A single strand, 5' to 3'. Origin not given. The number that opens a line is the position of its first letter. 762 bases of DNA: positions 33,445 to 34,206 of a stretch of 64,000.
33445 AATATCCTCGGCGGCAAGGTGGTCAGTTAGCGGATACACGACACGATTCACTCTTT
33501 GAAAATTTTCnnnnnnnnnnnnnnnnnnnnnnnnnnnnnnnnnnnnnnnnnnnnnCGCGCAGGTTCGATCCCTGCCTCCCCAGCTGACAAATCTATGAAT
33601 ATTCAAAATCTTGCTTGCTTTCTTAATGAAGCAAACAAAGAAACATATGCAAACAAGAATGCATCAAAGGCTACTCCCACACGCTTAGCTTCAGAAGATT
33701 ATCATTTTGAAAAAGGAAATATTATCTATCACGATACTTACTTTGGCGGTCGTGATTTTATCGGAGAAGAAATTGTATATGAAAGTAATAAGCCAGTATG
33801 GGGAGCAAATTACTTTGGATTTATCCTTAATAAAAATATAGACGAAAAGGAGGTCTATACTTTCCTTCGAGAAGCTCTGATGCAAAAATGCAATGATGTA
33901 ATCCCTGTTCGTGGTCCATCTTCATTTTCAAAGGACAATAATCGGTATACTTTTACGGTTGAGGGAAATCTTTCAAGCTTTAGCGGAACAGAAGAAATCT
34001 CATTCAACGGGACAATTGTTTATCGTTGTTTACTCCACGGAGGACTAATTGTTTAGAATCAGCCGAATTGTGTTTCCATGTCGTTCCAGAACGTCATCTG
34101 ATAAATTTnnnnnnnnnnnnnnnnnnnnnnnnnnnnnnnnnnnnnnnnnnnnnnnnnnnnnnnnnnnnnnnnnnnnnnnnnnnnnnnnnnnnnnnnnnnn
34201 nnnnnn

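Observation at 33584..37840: AT-rich island immediately 3' of tRNA-Gln, packed with small nucleotide-acting enzymes and a ParB-like protein: candidate undescribed nucleotide-centred (possibly anti-phage) module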

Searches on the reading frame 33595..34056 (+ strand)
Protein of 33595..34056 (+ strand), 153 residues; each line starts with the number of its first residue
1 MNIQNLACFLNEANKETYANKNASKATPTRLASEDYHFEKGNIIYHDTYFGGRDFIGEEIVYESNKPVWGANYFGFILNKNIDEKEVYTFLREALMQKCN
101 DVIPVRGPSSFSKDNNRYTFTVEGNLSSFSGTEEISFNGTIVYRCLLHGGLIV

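Call 4: search_protein_families(library=pfam, proteins=[window:33595-34053:+], max_evalue=0.01)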
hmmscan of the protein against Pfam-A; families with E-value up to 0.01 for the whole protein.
seq(153 aa): 1 family
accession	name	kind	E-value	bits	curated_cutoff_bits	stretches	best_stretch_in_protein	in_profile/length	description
PF18931.5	DUF5680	-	9.9e-33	113.1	25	1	47-152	1-104/104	Domain of unknown function (DUF5680)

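Call 5: search_protein_families(library=padloc, proteins=[window:33595-34053:+], max_evalue=0.01)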
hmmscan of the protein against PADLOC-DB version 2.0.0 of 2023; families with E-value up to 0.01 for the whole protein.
seq(153 aa): 0 families

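Call 6: search_protein_families(library=ncbifam, proteins=[window:33595-34053:+], max_evalue=0.01)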
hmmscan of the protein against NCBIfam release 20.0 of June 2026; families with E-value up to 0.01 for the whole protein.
seq(153 aa): 0 families

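Call 9: find_encoding_contigs(protein=window:33595-34056:+, flank=10000, max_places=10)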
Protein window:33595-34056:+ (153 aa): no gene with exactly this product is on record in the collection.

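Call 31: find_homologous_proteins(query=window:33595-34056:+, max_evalue=0.001)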
Query window:33595-34056:+ (153 aa): 418 proteins with E <= 0.001 among 424 candidates; the best 120 are listed.
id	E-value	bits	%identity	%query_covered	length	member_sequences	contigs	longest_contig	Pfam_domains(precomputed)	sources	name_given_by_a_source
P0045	2.5e-99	347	100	100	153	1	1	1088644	PF18931.6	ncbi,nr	ncbi:MAG: XRE family transcriptional regulator [Candidatus Moraniibacteriota bacterium]|nr:MAG: XRE 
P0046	4.4e-70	253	72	99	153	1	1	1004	PF18931.6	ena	-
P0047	1.4e-69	251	70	99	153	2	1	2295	PF18931.6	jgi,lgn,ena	-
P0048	7.5e-69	249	70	99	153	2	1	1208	PF18931.6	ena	-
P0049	7.8e-69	248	70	99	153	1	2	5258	PF18931.6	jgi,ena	-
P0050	1.3e-68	248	72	99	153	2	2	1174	PF18931.6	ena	-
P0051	2.1e-68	247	70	99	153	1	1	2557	PF18931.6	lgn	-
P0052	3.0e-68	247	69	99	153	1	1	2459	PF18931.6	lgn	-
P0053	3.3e-68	246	71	99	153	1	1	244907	PF18931.6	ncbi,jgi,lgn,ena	ncbi:MAG: DUF5680 domain-containing protein [Patescibacteria group bacterium]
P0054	4.4e-68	246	68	99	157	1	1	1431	PF18931.6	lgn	-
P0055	5.5e-68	246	69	99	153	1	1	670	PF18931.6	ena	-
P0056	7.1e-68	245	67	99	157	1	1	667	PF18931.6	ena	-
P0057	1.3e-67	244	70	99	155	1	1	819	PF18931.6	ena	-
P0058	1.6e-67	244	70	99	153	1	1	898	PF18931.6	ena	-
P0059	2.2e-67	244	67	99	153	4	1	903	PF18931.6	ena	-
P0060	2.6e-67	244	69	99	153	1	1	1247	PF18931.6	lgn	-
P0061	4.9e-67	243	69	99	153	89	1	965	PF18931.6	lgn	-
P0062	5.9e-67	242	69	99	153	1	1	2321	PF18931.6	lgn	-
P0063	6.6e-67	242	71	96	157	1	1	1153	PF18931.6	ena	-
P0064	7.8e-67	242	68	99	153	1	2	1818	PF18931.6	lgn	-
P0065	1.8e-66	241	70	99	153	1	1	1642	PF18931.6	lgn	-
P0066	2.7e-66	240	67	99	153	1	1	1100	PF18931.6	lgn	-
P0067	2.8e-66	240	68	99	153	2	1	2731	PF18931.6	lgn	-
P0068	3.0e-66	240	68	99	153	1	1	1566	PF18931.6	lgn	-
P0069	3.3e-66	240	65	99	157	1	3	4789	PF18931.6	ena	-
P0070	3.7e-66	240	68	99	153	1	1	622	PF18931.6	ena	-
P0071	4.0e-66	240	68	99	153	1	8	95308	PF18931.6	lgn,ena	-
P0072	5.4e-66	239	70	99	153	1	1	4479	PF18931.6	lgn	-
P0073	5.9e-66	239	67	99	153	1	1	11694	PF18931.6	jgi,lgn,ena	-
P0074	1.1e-65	238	68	99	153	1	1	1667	PF18931.6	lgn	-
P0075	1.1e-65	238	65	99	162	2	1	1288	PF18931.6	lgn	-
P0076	1.2e-65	238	66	99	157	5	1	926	PF18931.6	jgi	-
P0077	1.2e-65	238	68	99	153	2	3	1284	PF18931.6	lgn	-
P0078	1.3e-65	238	68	99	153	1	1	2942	PF18931.6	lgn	-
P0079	1.3e-65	238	69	96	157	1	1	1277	PF18931.6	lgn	-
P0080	1.5e-65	238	67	99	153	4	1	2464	PF18931.6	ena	-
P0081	2.0e-65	237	67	99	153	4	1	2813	PF18931.6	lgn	-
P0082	2.1e-65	237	68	97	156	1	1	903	PF18931.6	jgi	jgi:hypothetical protein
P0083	2.1e-65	237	68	99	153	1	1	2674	PF18931.6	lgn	-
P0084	2.4e-65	237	67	99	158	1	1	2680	PF18931.6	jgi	jgi:hypothetical protein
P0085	2.5e-65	237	68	99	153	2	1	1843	PF18931.6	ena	-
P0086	3.0e-65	237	67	99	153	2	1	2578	PF18931.6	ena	-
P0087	5.5e-65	236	68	99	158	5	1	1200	PF18931.6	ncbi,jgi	jgi:hypothetical protein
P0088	6.3e-65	236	67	99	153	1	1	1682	PF18931.6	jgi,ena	-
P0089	1.0e-64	235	66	99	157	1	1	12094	PF18931.6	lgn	-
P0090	1.2e-64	235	66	99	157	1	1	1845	PF18931.6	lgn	-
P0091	1.4e-64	235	67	99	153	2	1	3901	PF18931.6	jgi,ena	-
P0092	1.7e-64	234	67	99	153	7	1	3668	PF18931.6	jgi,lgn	jgi:hypothetical protein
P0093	2.2e-64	234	67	99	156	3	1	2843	PF18931.6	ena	-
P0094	2.3e-64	234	66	99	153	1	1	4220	PF18931.6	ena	-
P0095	3.1e-64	234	68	99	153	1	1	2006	PF18931.6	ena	-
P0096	3.8e-64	233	68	100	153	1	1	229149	PF18931.6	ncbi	ncbi:MAG: DUF5680 domain-containing protein [Candidatus Andersenbacteria bacterium]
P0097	4.4e-64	233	66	99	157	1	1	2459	PF18931.6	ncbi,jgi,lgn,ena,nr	ncbi:XRE family transcriptional regulator [Patescibacteria group bacterium]|nr:XRE family transcript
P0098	4.6e-64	233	68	99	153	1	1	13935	PF18931.6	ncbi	-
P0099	5.0e-64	233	68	97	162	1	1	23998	PF18931.6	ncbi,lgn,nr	ncbi:MAG: DUF5680 domain-containing protein [bacterium]|nr:DUF5680 domain-containing protein [bacter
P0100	5.4e-64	233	66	100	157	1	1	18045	PF18931.6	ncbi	-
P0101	5.4e-64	233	67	99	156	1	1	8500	PF18931.6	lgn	-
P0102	5.5e-64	233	65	99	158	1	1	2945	PF18931.6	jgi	-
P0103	6.4e-64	233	68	99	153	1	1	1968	PF18931.6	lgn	-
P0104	7.6e-64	232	68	100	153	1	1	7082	PF18931.6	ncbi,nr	ncbi:MAG: DUF5680 domain-containing protein [bacterium]|nr:DUF5680 domain-containing protein [bacter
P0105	1.1e-63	232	66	99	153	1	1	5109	PF18931.6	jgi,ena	-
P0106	1.1e-63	232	66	99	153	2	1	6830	PF18931.6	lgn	-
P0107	1.2e-63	232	66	99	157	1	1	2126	PF18931.6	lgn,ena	-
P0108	1.4e-63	231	66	99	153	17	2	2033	PF18931.6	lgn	-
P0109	1.5e-63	231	65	99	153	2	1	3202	PF18931.6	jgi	-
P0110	1.7e-63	231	64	99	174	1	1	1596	PF18931.6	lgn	-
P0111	1.9e-63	231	66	99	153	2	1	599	PF18931.6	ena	-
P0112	3.9e-63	230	66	99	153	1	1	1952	PF18931.6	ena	-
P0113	4.7e-63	230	63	99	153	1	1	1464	PF18931.6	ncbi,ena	ncbi:MAG: DUF5680 domain-containing protein [Patescibacteria group bacterium]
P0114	5.2e-63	230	66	99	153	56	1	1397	PF18931.6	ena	-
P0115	6.4e-63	229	68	99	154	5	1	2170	PF18931.6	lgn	-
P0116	6.5e-63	229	65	99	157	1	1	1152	PF18931.6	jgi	jgi:hypothetical protein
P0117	6.7e-63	229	67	96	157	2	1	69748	PF18931.6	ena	-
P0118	7.9e-63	229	64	99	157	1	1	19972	PF18931.6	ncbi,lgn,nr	ncbi:XRE family transcriptional regulator [Patescibacteria group bacterium]|nr:MAG: XRE family trans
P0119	1.0e-62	229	63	99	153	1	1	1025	PF18931.6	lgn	-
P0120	1.2e-62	228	67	99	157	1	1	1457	PF18931.6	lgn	-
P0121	1.3e-62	228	66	99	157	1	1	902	PF18931.6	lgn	-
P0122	1.5e-62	228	65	99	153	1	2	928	PF18931.6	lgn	-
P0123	1.8e-62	228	64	99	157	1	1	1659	PF18931.6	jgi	jgi:hypothetical protein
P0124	2.4e-62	227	66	99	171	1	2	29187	PF18931.6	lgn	-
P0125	3.1e-62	227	67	99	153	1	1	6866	PF18931.6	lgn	-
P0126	4.6e-62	226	64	99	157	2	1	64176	PF18931.6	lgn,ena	-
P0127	6.7e-62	226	64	99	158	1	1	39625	PF18931.6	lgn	-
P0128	6.7e-62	226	66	99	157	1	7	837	PF18931.6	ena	-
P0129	7.2e-62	226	66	99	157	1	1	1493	PF18931.6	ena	-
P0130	8.1e-62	226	68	96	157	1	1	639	PF18931.6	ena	-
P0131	9.3e-62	225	63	100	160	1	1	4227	PF18931.6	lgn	-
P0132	1.3e-61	225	64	99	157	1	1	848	PF18931.6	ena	-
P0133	1.5e-61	225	65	99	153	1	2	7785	PF18931.6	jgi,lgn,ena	-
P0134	1.6e-61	225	66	99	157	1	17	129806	PF18931.6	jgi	jgi:hypothetical protein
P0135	2.0e-61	224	63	99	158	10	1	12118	PF18931.6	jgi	-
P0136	2.8e-61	224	65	99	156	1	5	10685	PF18931.6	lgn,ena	-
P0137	2.8e-61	224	64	99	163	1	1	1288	PF18931.6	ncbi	-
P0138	3.3e-61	224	65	96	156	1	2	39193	PF18931.6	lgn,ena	-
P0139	3.5e-61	224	63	99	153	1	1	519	PF18931.6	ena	-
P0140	4.2e-61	223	65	99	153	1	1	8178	PF18931.6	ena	-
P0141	6.8e-61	223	66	99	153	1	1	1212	PF18931.6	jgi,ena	-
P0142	9.7e-61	222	64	99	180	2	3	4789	PF18931.6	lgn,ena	-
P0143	1.1e-60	222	64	99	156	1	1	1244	PF18931.6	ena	-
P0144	1.5e-60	222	65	98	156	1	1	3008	PF18931.6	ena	-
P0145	1.9e-60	221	63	99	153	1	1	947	PF18931.6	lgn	-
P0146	2.1e-60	221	64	99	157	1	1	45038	PF18931.6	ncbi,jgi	jgi:hypothetical protein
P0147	2.5e-60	221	68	94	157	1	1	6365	PF18931.6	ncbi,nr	ncbi:XRE family transcriptional regulator [Candidatus Pacearchaeota archaeon]|nr:XRE family transcri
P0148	2.5e-60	221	66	99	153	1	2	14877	PF18931.6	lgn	-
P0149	3.2e-60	220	64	99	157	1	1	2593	PF18931.6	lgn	-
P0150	4.5e-60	220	63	99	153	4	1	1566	PF18931.6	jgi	jgi:hypothetical protein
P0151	4.6e-60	220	62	100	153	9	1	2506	PF18931.6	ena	-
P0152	5.1e-60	220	63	99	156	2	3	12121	PF18931.6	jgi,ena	-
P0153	7.0e-60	219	64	99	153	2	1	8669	PF18931.6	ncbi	-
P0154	8.5e-60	219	63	99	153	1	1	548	PF18931.6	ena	-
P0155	8.6e-60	219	64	99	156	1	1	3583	PF18931.6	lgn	-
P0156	1.2e-59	219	63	99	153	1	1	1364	PF18931.6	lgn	-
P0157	1.6e-59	218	61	99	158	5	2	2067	PF18931.6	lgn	-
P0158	1.8e-59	218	64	99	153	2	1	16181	PF18931.6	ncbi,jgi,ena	-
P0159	4.6e-59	217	63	98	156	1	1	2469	PF18931.6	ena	-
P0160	4.7e-59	217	60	99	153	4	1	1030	PF18931.6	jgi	-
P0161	8.3e-59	216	61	99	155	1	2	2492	PF18931.6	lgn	-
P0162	8.8e-59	216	63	99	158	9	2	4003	PF18931.6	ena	-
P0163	1.1e-58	216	63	98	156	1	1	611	PF18931.6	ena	-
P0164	1.1e-58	216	63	99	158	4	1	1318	PF18931.6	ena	-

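Call 33: find_encoding_contigs(protein=P0053, flank=6000, max_places=2)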
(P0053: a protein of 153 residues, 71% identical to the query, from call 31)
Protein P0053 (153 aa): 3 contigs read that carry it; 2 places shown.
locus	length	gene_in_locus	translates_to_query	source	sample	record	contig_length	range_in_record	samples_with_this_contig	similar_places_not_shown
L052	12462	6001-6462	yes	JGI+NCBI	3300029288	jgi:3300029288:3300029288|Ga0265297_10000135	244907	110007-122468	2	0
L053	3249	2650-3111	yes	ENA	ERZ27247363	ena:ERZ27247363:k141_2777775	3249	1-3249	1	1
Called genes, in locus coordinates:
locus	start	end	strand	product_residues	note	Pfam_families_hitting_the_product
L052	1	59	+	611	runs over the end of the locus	PF01807:Zn_ribbon_DnaG, PF13362:Toprim_3 (faint), PF08275:DNAG_N, PF01751:Toprim, PF13155:Toprim_2, PF13662:Toprim_4, PF10410:DnaB_bind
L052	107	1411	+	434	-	PF03979:Sigma70_r1_1, PF00140:Sigma70_r1_2, PF04542:Sigma70_r2, PF04539:Sigma70_r3, PF04545:Sigma70_r4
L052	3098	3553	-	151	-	-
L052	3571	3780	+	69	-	PF13560:HTH_31, PF12844:HTH_19, PF13443:HTH_26 (weak), PF01381:HTH_3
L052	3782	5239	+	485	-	PF11398:DUF2813 (faint), PF13175:AAA_15, PF13304:AAA_21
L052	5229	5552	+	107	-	-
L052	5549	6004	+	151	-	PF00383:dCMP_cyt_deam_1, PF14437:MafB19-deam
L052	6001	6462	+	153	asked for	PF18931:DUF5680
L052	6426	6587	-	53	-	-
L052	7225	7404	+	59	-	-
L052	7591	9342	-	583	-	PF00999:Na_H_Exchanger, PF02254:TrkA_N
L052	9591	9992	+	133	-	PF09946:DUF2178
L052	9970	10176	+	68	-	PF12844:HTH_19, PF01381:HTH_3, PF13443:HTH_26 (weak)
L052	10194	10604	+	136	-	-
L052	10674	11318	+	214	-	-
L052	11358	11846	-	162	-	-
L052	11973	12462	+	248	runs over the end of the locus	PF02535:Zip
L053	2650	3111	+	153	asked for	PF18931:DUF5680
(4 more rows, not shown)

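Call 34: find_encoding_contigs(protein=P0096, flank=6000, max_places=2)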
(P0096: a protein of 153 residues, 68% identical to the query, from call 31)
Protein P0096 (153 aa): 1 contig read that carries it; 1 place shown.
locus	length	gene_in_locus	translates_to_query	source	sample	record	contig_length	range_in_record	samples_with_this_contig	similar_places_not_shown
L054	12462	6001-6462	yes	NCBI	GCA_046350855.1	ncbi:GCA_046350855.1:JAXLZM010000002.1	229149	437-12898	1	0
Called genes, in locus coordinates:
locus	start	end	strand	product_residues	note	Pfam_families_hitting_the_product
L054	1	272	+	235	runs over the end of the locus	?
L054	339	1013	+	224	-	PF01746:tRNA_m1G_MT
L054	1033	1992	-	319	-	PF00070:Pyr_redox (faint), PF00890:FAD_binding_2 (weak), PF01134:GIDA (weak), PF01494:FAD_binding_3 (weak), PF01946:Thi4 (weak), PF07992:Pyr_redox_2, PF12831:FAD_oxidored (weak), PF13738:Pyr_redox_3, +3 more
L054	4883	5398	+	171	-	PF14528:LAGLIDADG_3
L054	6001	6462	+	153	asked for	PF18931:DUF5680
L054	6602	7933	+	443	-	PF00275:EPSP_synthase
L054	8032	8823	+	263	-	PF00596:Aldolase_II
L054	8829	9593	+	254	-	-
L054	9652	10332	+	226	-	PF00483:NTP_transferase, PF01128:IspD (weak), PF12804:NTP_transf_3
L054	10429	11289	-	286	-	-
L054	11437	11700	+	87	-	-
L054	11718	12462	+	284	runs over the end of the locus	PF13462:Thioredoxin_4, PF13098:Thioredoxin_2, PF01323:DSBA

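Call 35: find_encoding_contigs(protein=P0071, flank=6000, max_places=3)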
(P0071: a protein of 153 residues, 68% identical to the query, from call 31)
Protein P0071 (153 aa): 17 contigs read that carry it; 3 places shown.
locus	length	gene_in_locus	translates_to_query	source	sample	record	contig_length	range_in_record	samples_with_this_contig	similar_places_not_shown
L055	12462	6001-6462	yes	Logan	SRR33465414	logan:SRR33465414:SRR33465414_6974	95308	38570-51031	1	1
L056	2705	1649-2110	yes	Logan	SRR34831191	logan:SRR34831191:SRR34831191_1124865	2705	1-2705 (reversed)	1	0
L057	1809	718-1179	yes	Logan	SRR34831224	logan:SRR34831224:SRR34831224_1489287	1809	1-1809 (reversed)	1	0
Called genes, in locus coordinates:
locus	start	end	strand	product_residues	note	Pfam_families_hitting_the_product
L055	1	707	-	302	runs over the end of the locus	PF02899:Phage_int_SAM_1, PF13102:Phage_int_SAM_5, PF13495:Phage_int_SAM_4 (weak), PF00589:Phage_integrase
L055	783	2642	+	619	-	PF01134:GIDA, PF07992:Pyr_redox_2 (weak), PF12831:FAD_oxidored (weak), PF21680:GIDA_C_1st, PF13932:SAM_GIDA_C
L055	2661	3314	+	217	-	PF09335:VTT_dom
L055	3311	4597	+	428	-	PF00675:Peptidase_M16, PF05193:Peptidase_M16_C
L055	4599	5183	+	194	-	PF00334:NDK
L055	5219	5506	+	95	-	-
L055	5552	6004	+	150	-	PF00383:dCMP_cyt_deam_1, PF14437:MafB19-deam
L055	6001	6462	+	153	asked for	PF18931:DUF5680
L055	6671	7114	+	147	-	-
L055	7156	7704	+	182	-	PF03703:bPH_2 (weak)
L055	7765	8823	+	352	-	PF13624:SurA_N_3 (weak), PF13145:Rotamase_2, PF13616:Rotamase_3, PF00639:Rotamase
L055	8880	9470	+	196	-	PF07884:VKOR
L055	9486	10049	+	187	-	PF07884:VKOR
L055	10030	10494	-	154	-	PF13328:HD_4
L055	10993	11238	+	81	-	-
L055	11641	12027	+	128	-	-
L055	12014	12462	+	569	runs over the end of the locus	-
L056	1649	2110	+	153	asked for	PF18931:DUF5680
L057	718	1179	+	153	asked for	PF18931:DUF5680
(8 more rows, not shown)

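Call 49: search_protein_families(library=phrogs, proteins=[window:33595-34056:+], max_evalue=0.001)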
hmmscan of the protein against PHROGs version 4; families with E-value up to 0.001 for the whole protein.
window:33595-34056:+ (153 aa): 0 families

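Call 67: predict_structure(alignment_id=A4)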
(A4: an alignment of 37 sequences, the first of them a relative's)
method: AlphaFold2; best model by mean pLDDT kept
length: 153 residues; sequences in the alignment: 37
mean_pLDDT: 93.1   pTM: 0.85
mean pLDDT of the five models: 93.1, 92.5, 91.8, 91.6, 88.2
residues with pLDDT >= 90: 123; 70-90: 30; 50-70: 0; < 50: 0
segments of 3 or more residues with pLDDT < 50: none
pLDDT, mean of each block of 10 residues (from residue 1): 91 93 85 90 94 92 96 96 94 90 87 97 96 97 97 92
secondary structure, 60 per line:
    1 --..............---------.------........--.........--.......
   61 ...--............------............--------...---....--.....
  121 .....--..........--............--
elements in order: H3-16 E33-40 E43-51 E54-63 E66-77 H84-95 E110-113 E116-125 E128-137 E140-151

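Call 95: find_related_loci(query=A4, collection=viral_contigs, flank=4000)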
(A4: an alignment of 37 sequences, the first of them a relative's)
Query A4 (153 aa) in viral_contigs; peptide patterns used: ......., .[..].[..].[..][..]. (x = any residue, [..] = any of these).
43 stretches matched a pattern, but none encodes a relative of the query by tblastn (E <= 1e-3).
